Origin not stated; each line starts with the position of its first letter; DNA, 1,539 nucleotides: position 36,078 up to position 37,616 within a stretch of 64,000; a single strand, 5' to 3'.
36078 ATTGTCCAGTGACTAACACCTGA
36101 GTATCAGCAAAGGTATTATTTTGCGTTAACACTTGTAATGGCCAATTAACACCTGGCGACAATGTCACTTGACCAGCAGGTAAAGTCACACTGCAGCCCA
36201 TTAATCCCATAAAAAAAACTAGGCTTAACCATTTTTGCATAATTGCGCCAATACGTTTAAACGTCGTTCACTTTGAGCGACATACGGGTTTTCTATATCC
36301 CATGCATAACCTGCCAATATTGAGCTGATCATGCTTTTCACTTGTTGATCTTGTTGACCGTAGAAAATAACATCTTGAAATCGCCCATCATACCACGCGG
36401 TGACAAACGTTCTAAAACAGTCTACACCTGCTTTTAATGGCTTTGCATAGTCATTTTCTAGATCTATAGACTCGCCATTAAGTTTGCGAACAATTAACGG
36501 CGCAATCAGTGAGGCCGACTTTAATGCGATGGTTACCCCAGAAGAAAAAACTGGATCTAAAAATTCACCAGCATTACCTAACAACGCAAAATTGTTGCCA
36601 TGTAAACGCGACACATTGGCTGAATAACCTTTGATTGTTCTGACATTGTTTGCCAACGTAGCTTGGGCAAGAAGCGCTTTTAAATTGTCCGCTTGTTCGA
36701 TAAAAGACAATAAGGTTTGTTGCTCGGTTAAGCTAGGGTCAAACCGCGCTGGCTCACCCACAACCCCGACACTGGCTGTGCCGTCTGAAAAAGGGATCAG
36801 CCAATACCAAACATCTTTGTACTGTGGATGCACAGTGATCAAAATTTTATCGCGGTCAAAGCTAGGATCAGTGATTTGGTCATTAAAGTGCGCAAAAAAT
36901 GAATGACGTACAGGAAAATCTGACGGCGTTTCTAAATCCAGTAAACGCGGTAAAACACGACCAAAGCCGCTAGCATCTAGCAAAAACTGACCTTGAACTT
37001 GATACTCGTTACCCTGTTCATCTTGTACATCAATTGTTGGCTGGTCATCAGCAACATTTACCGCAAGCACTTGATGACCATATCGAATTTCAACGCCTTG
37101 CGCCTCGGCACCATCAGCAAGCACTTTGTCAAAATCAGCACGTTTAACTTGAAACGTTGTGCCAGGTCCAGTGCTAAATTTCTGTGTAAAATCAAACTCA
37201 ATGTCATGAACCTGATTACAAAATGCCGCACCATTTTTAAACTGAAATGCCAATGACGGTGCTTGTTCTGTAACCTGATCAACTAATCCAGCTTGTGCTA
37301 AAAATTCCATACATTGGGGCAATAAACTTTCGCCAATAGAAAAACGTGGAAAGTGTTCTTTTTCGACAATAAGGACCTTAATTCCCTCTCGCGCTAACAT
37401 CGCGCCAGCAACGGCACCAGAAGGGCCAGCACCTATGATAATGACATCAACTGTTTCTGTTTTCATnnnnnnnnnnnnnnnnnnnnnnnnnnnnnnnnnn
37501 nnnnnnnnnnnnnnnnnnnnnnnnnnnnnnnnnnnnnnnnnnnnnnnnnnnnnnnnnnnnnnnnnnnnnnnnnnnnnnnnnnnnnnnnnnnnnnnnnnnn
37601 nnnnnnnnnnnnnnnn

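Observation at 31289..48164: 17-kb aryl-polyene / xanthomonadin / flexirubin-like pigment operon with a flavin-dependent halogenase and an aromatic ammonia-lyase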

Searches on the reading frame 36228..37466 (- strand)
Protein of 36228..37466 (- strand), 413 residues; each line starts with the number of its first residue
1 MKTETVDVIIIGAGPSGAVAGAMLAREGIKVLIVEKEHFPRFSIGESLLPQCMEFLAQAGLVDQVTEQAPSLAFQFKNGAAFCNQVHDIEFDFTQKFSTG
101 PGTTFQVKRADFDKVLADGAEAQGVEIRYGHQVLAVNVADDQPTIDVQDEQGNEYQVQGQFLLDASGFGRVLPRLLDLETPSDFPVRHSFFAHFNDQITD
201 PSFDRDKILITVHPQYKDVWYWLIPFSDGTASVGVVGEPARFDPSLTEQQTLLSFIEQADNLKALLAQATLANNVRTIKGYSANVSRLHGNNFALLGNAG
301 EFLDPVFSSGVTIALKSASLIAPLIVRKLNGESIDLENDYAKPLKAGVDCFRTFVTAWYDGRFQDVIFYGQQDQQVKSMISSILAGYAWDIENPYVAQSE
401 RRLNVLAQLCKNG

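Call 4: search_protein_families(library=pfam, proteins=[window:36228-37466:-], max_evalue=0.01)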
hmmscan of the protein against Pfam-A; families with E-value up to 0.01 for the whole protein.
window:36228-37466:- (413 aa): 13 families
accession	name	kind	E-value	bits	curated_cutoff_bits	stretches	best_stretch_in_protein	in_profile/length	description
PF04820.20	Trp_halogenase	-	1.2e-24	87.5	21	2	104-371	152-399/458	Tryptophan halogenase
PF01494.25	FAD_binding_3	-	3.5e-23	82.8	22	1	6-331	2-324/349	FAD binding domain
PF12831.13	FAD_oxidored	-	1e-12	48.5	27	1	7-173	1-151/416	FAD dependent oxidoreductase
PF01266.30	DAO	-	2.5e-11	44.2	27.9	2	7-40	1-34/353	FAD dependent oxidoreductase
PF07992.20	Pyr_redox_2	-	9e-08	32.3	26.1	1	7-99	2-87/291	Pyridine nucleotide-disulphide oxidoreductase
PF00890.30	FAD_binding_2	-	1.7e-06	27.9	20.4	1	7-39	1-33/414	FAD binding domain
PF00070.33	Pyr_redox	-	2.2e-06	28.5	22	0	8-41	2-35/82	Pyridine nucleotide-disulphide oxidoreductase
PF13450.12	NAD_binding_8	-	5.2e-06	27.1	21.9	1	10-39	1-30/68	NAD(P)-binding Rossmann-like domain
PF03486.20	HI0933_like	-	1.1e-05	25.4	50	1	7-38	2-33/244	HI0933-like protein Rossmann domain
PF01946.23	Thi4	-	1.2e-05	25.1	26.2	1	5-37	17-50/235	Thi4 family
PF13738.12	Pyr_redox_3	-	0.00029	20.6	30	1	9-38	1-31/305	Pyridine nucleotide-disulphide oxidoreductase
PF13434.12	Lys_Orn_oxgnase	-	0.0003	20.5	21.3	1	5-177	2-166/339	L-lysine 6-monooxygenase/L-ornithine 5-monooxygenase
PF01134.28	GIDA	-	0.0013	18.3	22.1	1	7-35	1-29/391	Glucose inhibited division protein A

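Call 7: search_protein_families(library=ncbifam, proteins=[window:36228-37466:-], max_evalue=0.001)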
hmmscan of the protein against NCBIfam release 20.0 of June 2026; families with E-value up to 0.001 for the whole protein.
window:36228-37466:- (413 aa): 73 families (the best 25 are shown)
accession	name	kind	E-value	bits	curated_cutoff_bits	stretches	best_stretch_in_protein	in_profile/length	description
NF033113.0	halo_ClmS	equivalog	7.8e-46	156.7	900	1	7-359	4-357/570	chloramphenicol-biosynthetic FADH2-dependent halogenase CmlS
TIGR02032.1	GG-red-SF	subfamily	5.8e-37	128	158.8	1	7-320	2-292/297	geranylgeranyl reductase family protein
NF049967.1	QhpG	equivalog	2.6e-29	102.4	240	1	8-325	1-286/423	flavin-dependent monooxygenase QhpG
NF038171.1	maturase_LodB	equivalog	2.1e-26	92.9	400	1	7-369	1-357/361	lysine-epsilon-oxidase maturase LodB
NF038174.1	maturase_GoxB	equivalog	2.9e-20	72.6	400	1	7-369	2-355/358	glycine oxidase maturase GoxB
NF045655.1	MkRedMenJ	equivalog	3.1e-19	69.2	700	1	4-326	3-316/406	menaquinone reductase MenJ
NF006092.0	PRK08244.1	equivalog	7e-15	54.6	644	1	6-171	3-160/494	monooxygenase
NF041080.1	DGGGPL_reductase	equivalog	9.7e-15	54.4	580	1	6-335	2-321/447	digeranylgeranylglycerophospholipid reductase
NF033145.1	rif_monoox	equivalog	1.8e-14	53.5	800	1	6-235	1-215/472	rifampin monooxygenase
NF004829.0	PRK06183.1-3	subfamily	2.4e-14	53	390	1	2-168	5-173/520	bifunctional 3-(3-hydroxy-phenyl)propionate/3-hydroxycinnamic acid hydroxylase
NF005313.0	PRK06847.1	subfamily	4e-14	52.4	372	1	5-156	4-153/375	hypothetical protein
NF004780.0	PRK06126.1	subfamily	1e-13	50.4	445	1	2-167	5-186/552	hypothetical protein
NF046068.1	AkvoneHdxseDnrF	equivalog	1.3e-13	50.6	650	1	8-167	1-167/439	aklavinone 12-hydroxylase DnrF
NF046069.1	AkvoneHdxseRdmE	equivalog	3.2e-13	49.3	700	1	8-167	1-168/521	aklavinone 12-hydroxylase RdmE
NF004832.0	PRK06184.1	subfamily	5.1e-12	45.3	476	1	3-176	4-177/506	hypothetical protein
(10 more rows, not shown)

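Call 8: find_encoding_contigs(protein=window:36228-37466:-, flank=10000, max_places=4)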
Protein window:36228-37466:- (413 aa): 2 contigs read that carry it; 1 place shown.
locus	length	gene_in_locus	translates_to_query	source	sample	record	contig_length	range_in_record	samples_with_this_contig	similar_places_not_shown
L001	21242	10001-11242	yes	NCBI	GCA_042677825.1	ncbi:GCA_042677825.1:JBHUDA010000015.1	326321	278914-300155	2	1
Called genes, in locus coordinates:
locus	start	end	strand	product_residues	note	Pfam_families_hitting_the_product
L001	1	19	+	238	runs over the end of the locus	PF13723:Ketoacyl-synt_2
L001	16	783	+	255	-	PF01553:Acyltransferase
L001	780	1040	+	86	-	PF00550:PP-binding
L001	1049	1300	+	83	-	PF00550:PP-binding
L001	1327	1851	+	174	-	-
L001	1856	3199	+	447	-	PF00501:AMP-binding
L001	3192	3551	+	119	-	PF07977:FabA (weak), PF21089:PKS_DH_N (weak), PF22818:ApeI-like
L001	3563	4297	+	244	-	PF00535:Glycos_transf_2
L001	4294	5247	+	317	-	PF03279:Lip_A_acyltrans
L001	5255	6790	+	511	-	PF00221:Lyase_aromatic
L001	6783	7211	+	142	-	PF13279:4HBT_2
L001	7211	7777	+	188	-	PF03548:LolA (weak)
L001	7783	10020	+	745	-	-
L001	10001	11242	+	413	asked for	PF00070:Pyr_redox (faint), PF00890:FAD_binding_2 (faint), PF01494:FAD_binding_3, PF01946:Thi4 (weak), PF04820:Trp_halogenase, PF12831:FAD_oxidored, PF13450:NAD_binding_8 (weak), PF04820:Trp_halogenase, +3 more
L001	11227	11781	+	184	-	PF11659:DUF3261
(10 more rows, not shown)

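Call 9: search_solved_structures(query=window:36228-37466:-, show_alignments=3)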
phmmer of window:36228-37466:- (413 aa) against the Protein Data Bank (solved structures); distinct sequences matched with E-value up to 0.001: 72 (the best 60 are shown).
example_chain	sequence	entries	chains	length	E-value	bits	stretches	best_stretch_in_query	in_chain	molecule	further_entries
3nix_A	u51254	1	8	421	4.9e-102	345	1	1-411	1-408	Flavoprotein/dehydrogenase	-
3e1t_A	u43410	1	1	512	2.6e-41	145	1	3-365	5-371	Halogenase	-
5buk_A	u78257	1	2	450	9.2e-38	133.4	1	6-401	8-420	FADH2-dependent halogenase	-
8zop_A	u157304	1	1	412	6.2e-37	130.6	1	4-331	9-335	Halogenase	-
5dbj_E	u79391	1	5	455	4e-36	128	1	5-386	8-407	FADH2-dependent halogenase PltA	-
7fco_A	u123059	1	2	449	9.6e-35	123.4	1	6-402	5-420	ChlB4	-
3i3l_A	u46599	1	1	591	3.8e-34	121.4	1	8-359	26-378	Alkylhalidase CmlS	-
5bul_A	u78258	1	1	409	1e-32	116.7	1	6-359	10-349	flavin-dependent halogenase triple mutant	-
5bva_A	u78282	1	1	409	3.6e-31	111.6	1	6-332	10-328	flavin-dependent halogenase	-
8gu0_A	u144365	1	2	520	4.4e-24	88.3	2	5-125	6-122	Non-heme halogenase radH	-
7xgb_A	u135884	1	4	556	2e-20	76.2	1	6-325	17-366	Tetracycline 7-halogenase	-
7v0b_A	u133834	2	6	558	2.1e-20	76.2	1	6-325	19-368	Tetracycline 7-halogenase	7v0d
6bzt_A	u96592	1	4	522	1.8e-18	69.9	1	6-326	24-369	Halogenase PltM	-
6bza_A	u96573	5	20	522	1.9e-18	69.7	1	6-326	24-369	Halogenase PltM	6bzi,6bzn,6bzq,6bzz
5vqb_A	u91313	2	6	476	2.3e-11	46.4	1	7-237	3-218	Rifampin monooxygenase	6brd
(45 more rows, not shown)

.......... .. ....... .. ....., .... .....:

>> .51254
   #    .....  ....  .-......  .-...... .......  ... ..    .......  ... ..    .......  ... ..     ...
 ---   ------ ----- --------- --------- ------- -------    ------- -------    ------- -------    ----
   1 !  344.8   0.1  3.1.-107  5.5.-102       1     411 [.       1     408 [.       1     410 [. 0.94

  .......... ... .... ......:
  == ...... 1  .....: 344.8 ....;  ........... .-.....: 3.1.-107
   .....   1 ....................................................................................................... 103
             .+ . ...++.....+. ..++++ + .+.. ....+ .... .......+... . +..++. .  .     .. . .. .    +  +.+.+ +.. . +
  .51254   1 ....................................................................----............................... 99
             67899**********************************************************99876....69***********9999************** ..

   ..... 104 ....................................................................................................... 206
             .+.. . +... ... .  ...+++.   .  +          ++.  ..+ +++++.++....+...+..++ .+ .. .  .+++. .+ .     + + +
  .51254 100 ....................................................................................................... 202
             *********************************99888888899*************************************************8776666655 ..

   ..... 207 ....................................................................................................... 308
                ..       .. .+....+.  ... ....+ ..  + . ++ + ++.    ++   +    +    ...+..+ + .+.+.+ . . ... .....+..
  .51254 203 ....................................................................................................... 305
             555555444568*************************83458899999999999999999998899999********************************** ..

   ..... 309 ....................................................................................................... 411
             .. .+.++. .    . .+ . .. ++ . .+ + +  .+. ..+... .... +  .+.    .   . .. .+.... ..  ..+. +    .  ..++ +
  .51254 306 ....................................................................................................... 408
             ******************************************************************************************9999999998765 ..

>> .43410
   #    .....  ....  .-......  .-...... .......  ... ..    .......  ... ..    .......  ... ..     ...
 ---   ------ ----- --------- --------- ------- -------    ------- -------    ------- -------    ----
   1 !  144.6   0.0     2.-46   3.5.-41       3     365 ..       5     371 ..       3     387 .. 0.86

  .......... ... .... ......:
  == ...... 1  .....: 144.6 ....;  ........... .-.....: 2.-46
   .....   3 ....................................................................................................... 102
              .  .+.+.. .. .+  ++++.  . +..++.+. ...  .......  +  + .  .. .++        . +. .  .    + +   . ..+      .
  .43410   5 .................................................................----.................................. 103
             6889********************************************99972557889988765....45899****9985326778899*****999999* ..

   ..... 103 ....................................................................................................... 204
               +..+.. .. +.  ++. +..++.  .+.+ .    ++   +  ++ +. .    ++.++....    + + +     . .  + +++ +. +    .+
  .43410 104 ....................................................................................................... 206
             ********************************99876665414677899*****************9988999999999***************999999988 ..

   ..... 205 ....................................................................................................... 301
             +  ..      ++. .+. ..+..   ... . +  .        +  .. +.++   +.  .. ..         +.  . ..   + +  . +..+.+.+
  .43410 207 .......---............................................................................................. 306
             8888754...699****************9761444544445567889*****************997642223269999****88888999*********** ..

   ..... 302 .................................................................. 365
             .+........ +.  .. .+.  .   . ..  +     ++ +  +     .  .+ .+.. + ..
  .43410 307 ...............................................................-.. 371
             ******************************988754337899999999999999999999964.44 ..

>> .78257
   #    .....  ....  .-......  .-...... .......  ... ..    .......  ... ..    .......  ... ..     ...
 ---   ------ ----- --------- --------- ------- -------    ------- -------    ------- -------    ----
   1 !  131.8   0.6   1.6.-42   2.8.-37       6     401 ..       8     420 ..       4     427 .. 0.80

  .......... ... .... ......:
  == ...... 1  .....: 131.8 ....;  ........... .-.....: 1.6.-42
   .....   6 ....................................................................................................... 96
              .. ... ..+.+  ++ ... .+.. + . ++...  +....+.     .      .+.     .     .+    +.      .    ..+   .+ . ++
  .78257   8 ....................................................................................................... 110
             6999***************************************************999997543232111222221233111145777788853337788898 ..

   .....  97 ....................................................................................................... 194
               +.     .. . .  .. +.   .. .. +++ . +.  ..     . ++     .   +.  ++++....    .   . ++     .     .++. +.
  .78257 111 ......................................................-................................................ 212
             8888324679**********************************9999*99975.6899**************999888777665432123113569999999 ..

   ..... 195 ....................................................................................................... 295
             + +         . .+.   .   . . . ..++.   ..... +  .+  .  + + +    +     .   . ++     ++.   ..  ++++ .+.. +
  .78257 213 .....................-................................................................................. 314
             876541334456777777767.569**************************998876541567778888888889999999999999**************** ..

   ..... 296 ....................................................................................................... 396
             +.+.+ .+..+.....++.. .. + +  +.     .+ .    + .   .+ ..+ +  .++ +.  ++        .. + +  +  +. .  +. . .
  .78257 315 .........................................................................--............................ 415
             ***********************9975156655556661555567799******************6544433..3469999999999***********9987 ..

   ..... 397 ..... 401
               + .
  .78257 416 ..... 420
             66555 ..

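Call 11: find_homologous_proteins(query=window:36228-37466:-, max_evalue=1e-20)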
Query window:36228-37466:- (413 aa): 8000 proteins with E <= 1e-20 among 8000 candidates; the best 120 are listed.
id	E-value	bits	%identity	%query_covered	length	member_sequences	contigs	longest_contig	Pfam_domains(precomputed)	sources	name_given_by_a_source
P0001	3.9e-276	933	100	100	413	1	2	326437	PF01946.24,PF01266.31,PF13450.13,PF00890.31,PF07992.21,PF00070.34,PF03486.21,PF04820.21,PF01494.26,PF12831.14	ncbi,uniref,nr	ncbi:NAD(P)/FAD-dependent oxidoreductase [Thalassotalea marina]|uniref:FAD-dependent oxidoreductase 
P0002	4.7e-274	926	99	100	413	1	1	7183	PF01946.24,PF01266.31,PF13450.13,PF00890.31,PF07992.21,PF00070.34,PF03486.21,PF04820.21,PF01494.26,PF12831.14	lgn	-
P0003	1.2e-205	701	75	100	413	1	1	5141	PF01266.31,PF13450.13,PF00890.31,PF07992.21,PF00070.34,PF04820.21,PF01494.26,PF12831.14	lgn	-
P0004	2.8e-202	690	74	100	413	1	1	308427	PF01266.31,PF00890.31,PF07992.21,PF00070.34,PF03486.21,PF04820.21,PF01494.26,PF12831.14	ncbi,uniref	ncbi:NAD(P)/FAD-dependent oxidoreductase [Thalassotalea sp. PLHSN55]|uniref:NAD(P)/FAD-dependent oxi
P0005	3.7e-201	686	74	100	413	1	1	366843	PF01266.31,PF07992.21,PF04820.21,PF01494.26,PF12831.14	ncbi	ncbi:NAD(P)/FAD-dependent oxidoreductase [Thalassotalea ganghwensis]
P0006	1.9e-199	681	74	100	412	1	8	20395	PF01266.31,PF13450.13,PF00890.31,PF07992.21,PF00070.34,PF04820.21,PF01494.26,PF12831.14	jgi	-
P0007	1.1e-196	672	73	99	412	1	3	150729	PF01266.31,PF13450.13,PF07992.21,PF00070.34,PF04820.21,PF01494.26,PF12831.14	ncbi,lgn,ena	-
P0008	1.5e-195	668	72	100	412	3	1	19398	PF01266.31,PF13450.13,PF00890.31,PF07992.21,PF00070.34,PF03486.21,PF04820.21,PF01494.26,PF12831.14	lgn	-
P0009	2.4e-195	667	72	100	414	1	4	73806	PF01266.31,PF13450.13,PF00890.31,PF07992.21,PF00070.34,PF03486.21,PF04820.21,PF01494.26,PF12831.14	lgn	-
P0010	5.9e-195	666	73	99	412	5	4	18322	PF01266.31,PF13450.13,PF07992.21,PF00070.34,PF04820.21,PF01494.26,PF12831.14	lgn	-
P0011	1.1e-193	662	70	100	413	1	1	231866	PF01266.31,PF07992.21,PF00070.34,PF04820.21,PF01494.26,PF12831.14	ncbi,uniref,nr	ncbi:tryptophan 7-halogenase [Thalassotalea sp. 1_MG-2023]|uniref:NAD(P)/FAD-dependent oxidoreductas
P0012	5.8e-193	659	70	100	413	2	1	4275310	PF01266.31,PF13450.13,PF07992.21,PF00070.34,PF04820.21,PF01494.26,PF12831.14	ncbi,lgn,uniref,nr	ncbi:NAD(P)/FAD-dependent oxidoreductase [Thalassotalea hakodatensis]|uniref:NAD(P)/FAD-dependent ox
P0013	1.2e-191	655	71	100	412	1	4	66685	PF01266.31,PF07992.21,PF03486.21,PF04820.21,PF01494.26,PF12831.14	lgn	-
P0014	1.2e-186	639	69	100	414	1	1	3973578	PF01266.31,PF13450.13,PF00890.31,PF07992.21,PF00070.34,PF03486.21,PF04820.21,PF01494.26,PF12831.14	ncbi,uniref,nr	ncbi:NAD(P)/FAD-dependent oxidoreductase [Flocculibacter collagenilyticus]|uniref:NAD(P)/FAD-depende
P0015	2.1e-177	608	66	100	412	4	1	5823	PF01266.31,PF13450.13,PF07992.21,PF04820.21,PF01494.26,PF12831.14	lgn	-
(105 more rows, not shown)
